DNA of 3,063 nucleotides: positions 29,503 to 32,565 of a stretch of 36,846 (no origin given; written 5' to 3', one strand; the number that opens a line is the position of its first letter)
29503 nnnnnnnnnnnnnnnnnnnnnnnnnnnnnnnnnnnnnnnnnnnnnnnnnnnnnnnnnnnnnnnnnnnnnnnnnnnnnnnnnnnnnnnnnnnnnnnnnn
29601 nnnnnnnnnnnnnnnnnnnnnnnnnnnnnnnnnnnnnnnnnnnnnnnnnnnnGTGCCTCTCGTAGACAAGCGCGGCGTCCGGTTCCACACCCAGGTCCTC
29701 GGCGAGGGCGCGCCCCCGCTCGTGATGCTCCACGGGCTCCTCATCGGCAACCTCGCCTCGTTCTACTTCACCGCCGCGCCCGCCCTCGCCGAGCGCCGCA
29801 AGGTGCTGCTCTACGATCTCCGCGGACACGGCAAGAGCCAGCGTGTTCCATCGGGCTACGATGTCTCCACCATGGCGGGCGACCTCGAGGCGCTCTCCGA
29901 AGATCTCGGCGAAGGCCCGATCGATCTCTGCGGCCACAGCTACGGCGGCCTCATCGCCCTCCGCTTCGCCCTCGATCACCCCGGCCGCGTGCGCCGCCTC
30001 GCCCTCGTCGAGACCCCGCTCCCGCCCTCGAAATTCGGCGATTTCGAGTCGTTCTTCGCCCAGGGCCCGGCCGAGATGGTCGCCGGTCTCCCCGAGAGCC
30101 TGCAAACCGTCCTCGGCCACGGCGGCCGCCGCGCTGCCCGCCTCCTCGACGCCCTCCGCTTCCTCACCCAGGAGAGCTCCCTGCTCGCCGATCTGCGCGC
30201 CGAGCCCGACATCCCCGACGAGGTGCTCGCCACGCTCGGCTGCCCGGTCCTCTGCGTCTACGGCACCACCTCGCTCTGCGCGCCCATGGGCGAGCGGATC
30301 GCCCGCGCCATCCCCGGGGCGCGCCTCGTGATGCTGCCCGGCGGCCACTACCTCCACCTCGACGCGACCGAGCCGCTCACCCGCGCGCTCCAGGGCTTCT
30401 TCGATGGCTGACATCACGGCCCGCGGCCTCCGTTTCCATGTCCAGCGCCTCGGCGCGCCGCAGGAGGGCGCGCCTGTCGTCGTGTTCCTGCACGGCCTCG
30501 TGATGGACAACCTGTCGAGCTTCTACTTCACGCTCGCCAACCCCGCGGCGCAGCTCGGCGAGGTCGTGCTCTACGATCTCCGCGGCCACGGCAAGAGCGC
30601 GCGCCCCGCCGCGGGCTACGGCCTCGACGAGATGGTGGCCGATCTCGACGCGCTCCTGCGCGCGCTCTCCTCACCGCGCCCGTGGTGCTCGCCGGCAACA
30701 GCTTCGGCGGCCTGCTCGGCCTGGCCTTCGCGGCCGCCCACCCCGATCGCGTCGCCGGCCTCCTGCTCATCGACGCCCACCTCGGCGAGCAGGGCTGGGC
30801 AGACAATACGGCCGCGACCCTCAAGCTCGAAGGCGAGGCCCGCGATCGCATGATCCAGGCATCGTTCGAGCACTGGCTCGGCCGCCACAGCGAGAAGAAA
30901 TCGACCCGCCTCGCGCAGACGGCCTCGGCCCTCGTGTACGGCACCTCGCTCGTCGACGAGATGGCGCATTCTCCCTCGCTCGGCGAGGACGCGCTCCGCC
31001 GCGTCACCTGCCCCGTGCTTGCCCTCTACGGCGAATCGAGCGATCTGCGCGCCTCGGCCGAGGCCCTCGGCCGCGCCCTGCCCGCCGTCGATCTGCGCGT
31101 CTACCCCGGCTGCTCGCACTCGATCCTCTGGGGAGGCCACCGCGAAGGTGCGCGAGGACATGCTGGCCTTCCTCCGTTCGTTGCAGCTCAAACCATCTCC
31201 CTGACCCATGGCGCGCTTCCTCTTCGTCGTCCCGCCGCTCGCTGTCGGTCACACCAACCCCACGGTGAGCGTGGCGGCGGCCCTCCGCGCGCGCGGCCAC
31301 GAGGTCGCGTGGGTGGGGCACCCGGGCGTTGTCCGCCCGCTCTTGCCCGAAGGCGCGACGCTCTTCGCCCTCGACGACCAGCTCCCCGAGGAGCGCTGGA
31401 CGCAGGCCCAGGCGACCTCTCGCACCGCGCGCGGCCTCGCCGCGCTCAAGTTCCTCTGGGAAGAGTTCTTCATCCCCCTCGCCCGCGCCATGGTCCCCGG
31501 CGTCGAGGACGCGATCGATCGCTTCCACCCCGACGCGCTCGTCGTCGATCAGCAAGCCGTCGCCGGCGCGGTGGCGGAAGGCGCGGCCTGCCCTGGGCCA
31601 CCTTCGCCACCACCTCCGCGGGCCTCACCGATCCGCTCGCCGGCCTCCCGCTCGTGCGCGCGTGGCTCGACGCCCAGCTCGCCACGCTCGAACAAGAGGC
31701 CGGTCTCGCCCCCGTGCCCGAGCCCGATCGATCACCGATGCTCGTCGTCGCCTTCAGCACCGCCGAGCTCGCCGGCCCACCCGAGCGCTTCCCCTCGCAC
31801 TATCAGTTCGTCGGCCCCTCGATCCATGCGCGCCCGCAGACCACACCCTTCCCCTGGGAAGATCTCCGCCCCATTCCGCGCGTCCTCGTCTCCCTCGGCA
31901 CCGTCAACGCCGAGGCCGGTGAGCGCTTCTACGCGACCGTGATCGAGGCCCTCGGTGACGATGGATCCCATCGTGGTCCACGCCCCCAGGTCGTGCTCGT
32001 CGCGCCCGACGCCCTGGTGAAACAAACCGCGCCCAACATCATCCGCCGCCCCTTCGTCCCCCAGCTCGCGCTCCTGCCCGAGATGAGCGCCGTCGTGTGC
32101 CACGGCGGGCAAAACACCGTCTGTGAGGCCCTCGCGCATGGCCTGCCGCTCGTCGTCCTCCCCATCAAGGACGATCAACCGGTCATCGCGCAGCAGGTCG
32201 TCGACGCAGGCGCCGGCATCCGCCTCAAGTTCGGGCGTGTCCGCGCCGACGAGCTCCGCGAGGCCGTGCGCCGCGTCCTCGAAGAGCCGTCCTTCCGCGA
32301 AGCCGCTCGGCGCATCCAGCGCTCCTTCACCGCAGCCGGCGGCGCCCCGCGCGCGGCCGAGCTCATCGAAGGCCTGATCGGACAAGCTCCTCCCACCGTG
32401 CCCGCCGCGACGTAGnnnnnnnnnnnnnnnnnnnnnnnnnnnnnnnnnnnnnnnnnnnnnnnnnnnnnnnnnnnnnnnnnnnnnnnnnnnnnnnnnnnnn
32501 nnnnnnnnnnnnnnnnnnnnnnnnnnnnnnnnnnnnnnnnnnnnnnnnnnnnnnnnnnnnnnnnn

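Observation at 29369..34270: Tailoring set predicts a glycosylated and methylated lipid product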

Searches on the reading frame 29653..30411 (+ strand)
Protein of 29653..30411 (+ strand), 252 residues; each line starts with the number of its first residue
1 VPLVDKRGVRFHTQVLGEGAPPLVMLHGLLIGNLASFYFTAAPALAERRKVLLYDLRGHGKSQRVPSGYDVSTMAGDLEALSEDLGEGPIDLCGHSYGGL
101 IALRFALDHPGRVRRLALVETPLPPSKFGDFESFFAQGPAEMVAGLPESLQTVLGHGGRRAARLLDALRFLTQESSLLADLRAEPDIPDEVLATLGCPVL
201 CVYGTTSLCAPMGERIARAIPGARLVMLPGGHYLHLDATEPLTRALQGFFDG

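Call 7: search_protein_families(library=pfam, proteins=[window:29653-30411:+], max_evalue=0.01)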
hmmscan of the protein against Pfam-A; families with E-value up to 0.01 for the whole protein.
window:29653-30411:+ (252 aa): 4 families
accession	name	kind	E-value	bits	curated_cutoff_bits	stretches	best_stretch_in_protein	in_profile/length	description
PF00561.26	Abhydrolase_1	-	7.7e-30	104.8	25.8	1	21-148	1-129/245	alpha/beta hydrolase fold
PF12697.13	Abhydrolase_6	-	8e-20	72.9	26.3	1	23-240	1-212/217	Alpha/beta hydrolase family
PF12146.15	Hydrolase_4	-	6.1e-12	45.8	27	1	24-121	8-109/239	Serine aminopeptidase, S33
PF00975.26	Thioesterase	-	5.1e-06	27.3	26.4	1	22-107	2-85/226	Thioesterase domain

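Call 8: search_protein_families(library=ncbifam, proteins=[window:29653-30411:+], max_evalue=0.01)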
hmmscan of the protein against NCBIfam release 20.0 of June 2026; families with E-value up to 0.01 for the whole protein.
window:29653-30411:+ (252 aa): 33 families (the best 25 are shown)
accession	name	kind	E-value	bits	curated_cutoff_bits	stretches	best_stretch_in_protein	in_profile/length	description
NF051488.1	bifunc_PcaDC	exception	4.3e-27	95.2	390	1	12-251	3-251/375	bifunctional 3-oxoadipate enol-lactonase/4-carboxymuconolactone decarboxylase PcaDC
TIGR02427.1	protocat_pcaD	equivalog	2.7e-24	85.9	255.85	2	13-122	6-113/251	3-oxoadipate enol-lactonase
NF011457.0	PRK14875.1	equivalog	9.1e-21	74.2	307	1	4-119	117-229/372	acetoin dehydrogenase dihydrolipoyllysine-residue acetyltransferase subunit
NF051487.1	bifunc_PcaCD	exception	1e-19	71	430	1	22-121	174-271/413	bifunctional 4-carboxymuconolactone decarboxylase/3-oxoadipate enol-lactonase PcaCD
TIGR03611.1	RutD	equivalog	2.3e-17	63.2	238.5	1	18-120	11-112/258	pyrimidine utilization protein D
TIGR03695.1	menH_SHCHC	equivalog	1.1e-15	57.8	208.55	1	21-121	3-104/252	2-succinyl-6-hydroxy-2,4-cyclohexadiene-1-carboxylate synthase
NF002938.0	PRK03592.1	equivalog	4.5e-15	55.7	241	1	8-133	19-141/298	haloalkane dehalogenase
TIGR03056.1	bchO_mg_che_rel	equivalog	2.3e-14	53.1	172.55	1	8-118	15-125/278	alpha/beta fold hydrolase BchO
NF045632.1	hydroxlase_HsaD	equivalog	1.7e-13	50.2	400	1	11-120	26-136/290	4,5:9,10-diseco-3-hydroxy-5,9,17-trioxoandrosta-1(10),2-diene-4-oate hydrolase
TIGR01738.1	bioH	equivalog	5.6e-12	45.8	206.95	1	17-120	1-97/245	pimeloyl-ACP methyl ester esterase BioH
NF050089.1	i_nPHAscl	equivalog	7.3e-12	44.9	300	1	18-120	16-116/288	intracellular short-chain-length polyhydroxyalkanoate depolymerase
NF045945.1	ProImpepLactob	equivalog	3.2e-10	40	400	1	18-118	25-128/293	proline iminopeptidase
TIGR01250.1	pro_imino_pep_2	subfamily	5.2e-10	39.4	167.65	1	11-116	15-124/288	proline iminopeptidase-family hydrolase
NF007954.0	PRK10673.1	equivalog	9.6e-10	38.1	399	1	18-120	14-113/255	esterase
NF002043.0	PRK00870.1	subfamily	1.2e-09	38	265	1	19-133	45-160/302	haloalkane dehalogenase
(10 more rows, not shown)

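Call 56: search_solved_structures(query=window:29653-30411:+, max_evalue=1e-8)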
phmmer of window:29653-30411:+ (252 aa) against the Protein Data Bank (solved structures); distinct sequences matched with E-value up to 1e-8: 59.
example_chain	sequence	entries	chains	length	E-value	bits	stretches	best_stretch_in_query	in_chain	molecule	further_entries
6kxh_A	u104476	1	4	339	2.5e-18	70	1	8-127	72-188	Putative hydrolase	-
6kxr_A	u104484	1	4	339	2.5e-18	70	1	8-127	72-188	Putative hydrolase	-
7clz_A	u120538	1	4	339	3.2e-18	69.6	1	8-127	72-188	Putative hydrolase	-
2xua_A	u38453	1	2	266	3.4e-17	66.3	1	1-122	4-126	3-OXOADIPATE ENOL-LACTONASE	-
5egn_A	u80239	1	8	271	1.1e-16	64.6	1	1-114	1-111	Esterase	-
3qit_A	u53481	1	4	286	6.2e-16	62.1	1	21-176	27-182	Polyketide synthase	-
7ac0_AAA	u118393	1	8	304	1.8e-14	57.3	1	7-122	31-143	Soluble epoxide hydrolase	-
5h3h_A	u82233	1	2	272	3.5e-14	56.4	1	8-120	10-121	Abhydrolase domain-containing protein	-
3om8_A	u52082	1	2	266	3.8e-14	56.3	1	16-246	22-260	Probable hydrolase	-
3qyj_A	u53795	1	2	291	6.3e-14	55.5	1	3-122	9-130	Alr0039 protein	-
7jqy_A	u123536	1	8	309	7.3e-14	55.3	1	23-147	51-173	Cif-like 1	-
4uhh_A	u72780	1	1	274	9.8e-14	54.9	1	17-247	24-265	ESTERASE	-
4uhc_A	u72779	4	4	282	1e-13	54.9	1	17-247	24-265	ESTERASE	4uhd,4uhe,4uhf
7jqx_A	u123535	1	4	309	2.6e-13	53.5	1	23-147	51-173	Cif-like 1 wild-type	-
5swn_A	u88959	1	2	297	3.3e-13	53.2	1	10-121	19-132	Fluoroacetate dehalogenase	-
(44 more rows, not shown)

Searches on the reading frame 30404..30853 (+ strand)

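Call 7: search_protein_families(library=pfam, proteins=[window:30404-30853:+], max_evalue=0.01)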
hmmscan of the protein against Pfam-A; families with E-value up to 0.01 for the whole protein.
window:30404-30853:+ (149 aa): 3 families
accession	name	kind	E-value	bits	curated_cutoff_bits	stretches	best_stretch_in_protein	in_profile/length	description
PF00561.26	Abhydrolase_1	-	1.5e-09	38.3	25.8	1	24-93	1-71/245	alpha/beta hydrolase fold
PF12697.13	Abhydrolase_6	-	9.6e-07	30.1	26.3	1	26-88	1-61/217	Alpha/beta hydrolase family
PF12146.15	Hydrolase_4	-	2.1e-06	27.6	27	1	24-93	5-74/239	Serine aminopeptidase, S33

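Call 8: search_protein_families(library=ncbifam, proteins=[window:30404-30853:+], max_evalue=0.01)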
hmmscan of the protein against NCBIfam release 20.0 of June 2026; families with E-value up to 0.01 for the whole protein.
window:30404-30853:+ (149 aa): 9 families
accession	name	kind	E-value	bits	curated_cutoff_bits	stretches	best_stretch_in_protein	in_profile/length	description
NF051487.1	bifunc_PcaCD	exception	1.2e-09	37.8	430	1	9-89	158-236/413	bifunctional 4-carboxymuconolactone decarboxylase/3-oxoadipate enol-lactonase PcaCD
NF004514.1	PRK05855.1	equivalog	1.5e-08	33.7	455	1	7-93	8-92/578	SDR family oxidoreductase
TIGR02427.1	protocat_pcaD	equivalog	3.3e-06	26.7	255.85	1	18-89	8-77/251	3-oxoadipate enol-lactonase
NF011457.0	PRK14875.1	equivalog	1.2e-05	24.5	307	1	20-88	129-195/372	acetoin dehydrogenase dihydrolipoyllysine-residue acetyltransferase subunit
NF051488.1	bifunc_PcaDC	exception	1.5e-05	24.3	390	1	16-89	6-76/375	bifunctional 3-oxoadipate enol-lactonase/4-carboxymuconolactone decarboxylase PcaDC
NF002938.0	PRK03592.1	equivalog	9.8e-05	21.8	241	1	21-88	29-93/298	haloalkane dehalogenase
TIGR03695.1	menH_SHCHC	equivalog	0.00017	21.1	208.55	1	24-88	3-68/252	2-succinyl-6-hydroxy-2,4-cyclohexadiene-1-carboxylate synthase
TIGR03611.1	RutD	equivalog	0.00024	20.6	238.5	1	16-88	6-77/258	pyrimidine utilization protein D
NF008340.0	PRK11126.1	equivalog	0.0037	16.5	261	1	18-87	9-74/255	2-succinyl-6-hydroxy-2,4-cyclohexadiene-1-carboxylate synthase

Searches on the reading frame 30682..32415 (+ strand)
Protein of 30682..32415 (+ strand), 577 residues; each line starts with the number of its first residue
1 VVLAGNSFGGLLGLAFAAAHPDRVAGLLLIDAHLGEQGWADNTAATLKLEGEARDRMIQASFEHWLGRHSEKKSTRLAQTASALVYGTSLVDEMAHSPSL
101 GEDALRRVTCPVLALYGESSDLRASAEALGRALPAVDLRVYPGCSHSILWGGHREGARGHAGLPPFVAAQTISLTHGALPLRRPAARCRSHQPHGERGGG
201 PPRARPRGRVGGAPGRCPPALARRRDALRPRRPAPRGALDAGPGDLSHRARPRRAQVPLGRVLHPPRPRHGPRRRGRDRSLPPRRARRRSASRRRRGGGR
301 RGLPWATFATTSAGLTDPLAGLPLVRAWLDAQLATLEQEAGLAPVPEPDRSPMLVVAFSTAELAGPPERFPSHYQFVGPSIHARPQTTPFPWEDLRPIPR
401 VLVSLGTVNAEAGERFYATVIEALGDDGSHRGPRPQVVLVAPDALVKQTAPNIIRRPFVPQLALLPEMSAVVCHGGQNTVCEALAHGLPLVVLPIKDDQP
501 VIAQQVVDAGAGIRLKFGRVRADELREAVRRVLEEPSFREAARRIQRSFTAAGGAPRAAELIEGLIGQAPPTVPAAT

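Call 7: search_protein_families(library=pfam, proteins=[window:30682-32415:+], max_evalue=0.01)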
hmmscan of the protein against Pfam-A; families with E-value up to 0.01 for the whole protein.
window:30682-32415:+ (577 aa): 6 families
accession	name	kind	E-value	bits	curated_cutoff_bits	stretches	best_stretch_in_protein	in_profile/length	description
PF06722.18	EryCIII-like_C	-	2.7e-21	76.5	31.7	1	450-551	29-131/145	Erythromycin biosynthesis protein CIII-like, C-terminal domain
PF00201.24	UDPGT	-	1.4e-17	64.2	19.5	1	401-545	278-418/499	UDP-glucoronosyl and UDP-glucosyl transferase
PF04101.22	Glyco_tran_28_C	-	2.5e-11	44.3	22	1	451-545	54-153/166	Glycosyltransferase family 28 C-terminal domain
PF00561.26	Abhydrolase_1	-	1.2e-08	35.3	25.8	1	3-96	73-171/245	alpha/beta hydrolase fold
PF12146.15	Hydrolase_4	-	0.00041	20.2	27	1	2-149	79-235/239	Serine aminopeptidase, S33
PF03096.20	Ndr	-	0.0041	16.3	23.3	1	14-61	114-161/283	Ndr family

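Call 8: search_protein_families(library=ncbifam, proteins=[window:30682-32415:+], max_evalue=0.01)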
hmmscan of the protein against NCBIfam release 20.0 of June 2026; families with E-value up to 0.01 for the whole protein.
window:30682-32415:+ (577 aa): 14 families
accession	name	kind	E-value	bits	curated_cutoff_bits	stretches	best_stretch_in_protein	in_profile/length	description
TIGR01426.2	MGT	subfamily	9e-42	143.5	260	1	362-566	191-391/393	macrolide family glycosyltransferase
TIGR04516.1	glycosyl_450act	subfamily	1.4e-23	83.7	440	1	446-553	294-401/418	activator-dependent family glycosyltransferase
NF000362.1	self_GT_OleI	exception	4.1e-19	69.1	700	1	372-569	230-423/424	OleI family self-immunity macrolide glycosyltransferase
NF033129.1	macro_glyco_Mgt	subfamily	3.6e-17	62.4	700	1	372-564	201-390/393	macrolide-inactivating glycosyltransferase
NF051488.1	bifunc_PcaDC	exception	1.4e-08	34.3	390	1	3-146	82-232/375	bifunctional 3-oxoadipate enol-lactonase/4-carboxymuconolactone decarboxylase PcaDC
TIGR01133.1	murG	equivalog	7.3e-06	25.2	250.25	1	469-561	257-352/353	undecaprenyldiphospho-muramoylpentapeptide beta-N-acetylglucosaminyltransferase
TIGR02427.1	protocat_pcaD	equivalog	4.8e-05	22.9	255.85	1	2-118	82-202/251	3-oxoadipate enol-lactonase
TIGR00661.1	MJ1255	subfamily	0.00033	20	195.9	1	464-521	244-303/321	MJ1255/VC2487 family glycosyltransferase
TIGR03695.1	menH_SHCHC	equivalog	0.00079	18.9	208.55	0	2-148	74-235/252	2-succinyl-6-hydroxy-2,4-cyclohexadiene-1-carboxylate synthase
NF002938.0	PRK03592.1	equivalog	0.0017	17.8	241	1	2-49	99-146/298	haloalkane dehalogenase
NF006449.0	PRK08775.1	equivalog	0.0021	17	296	1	3-32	143-172/344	homoserine O-succinyltransferase MetX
TIGR01738.1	bioH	equivalog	0.0029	17.3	206.95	0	3-31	69-97/245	pimeloyl-ACP methyl ester esterase BioH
NF011457.0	PRK14875.1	equivalog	0.0067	15.4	307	0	3-31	202-230/372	acetoin dehydrogenase dihydrolipoyllysine-residue acetyltransferase subunit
NF051487.1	bifunc_PcaCD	exception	0.01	15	430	0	2-146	241-393/413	bifunctional 4-carboxymuconolactone decarboxylase/3-oxoadipate enol-lactonase PcaCD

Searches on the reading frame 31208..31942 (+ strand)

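Call 7: search_protein_families(library=pfam, proteins=[window:31208-31942:+], max_evalue=0.01)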
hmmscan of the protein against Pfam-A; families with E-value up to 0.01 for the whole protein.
window:31208-31942:+ (244 aa): 1 family
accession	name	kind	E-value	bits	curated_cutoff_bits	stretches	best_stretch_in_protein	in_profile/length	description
PF03033.26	Glyco_transf_28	-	0.007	16.9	26.2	1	13-46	9-42/139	Glycosyltransferase family 28 N-terminal domain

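Call 8: search_protein_families(library=ncbifam, proteins=[window:31208-31942:+], max_evalue=0.01)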
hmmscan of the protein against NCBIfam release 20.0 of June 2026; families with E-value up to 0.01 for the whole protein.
window:31208-31942:+ (244 aa): 2 families
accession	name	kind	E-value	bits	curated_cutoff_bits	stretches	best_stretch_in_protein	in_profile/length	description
TIGR01426.2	MGT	subfamily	7e-06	25.3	260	1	12-123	5-109/393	macrolide family glycosyltransferase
TIGR04516.1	glycosyl_450act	subfamily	0.00015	21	440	1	14-67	12-65/418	activator-dependent family glycosyltransferase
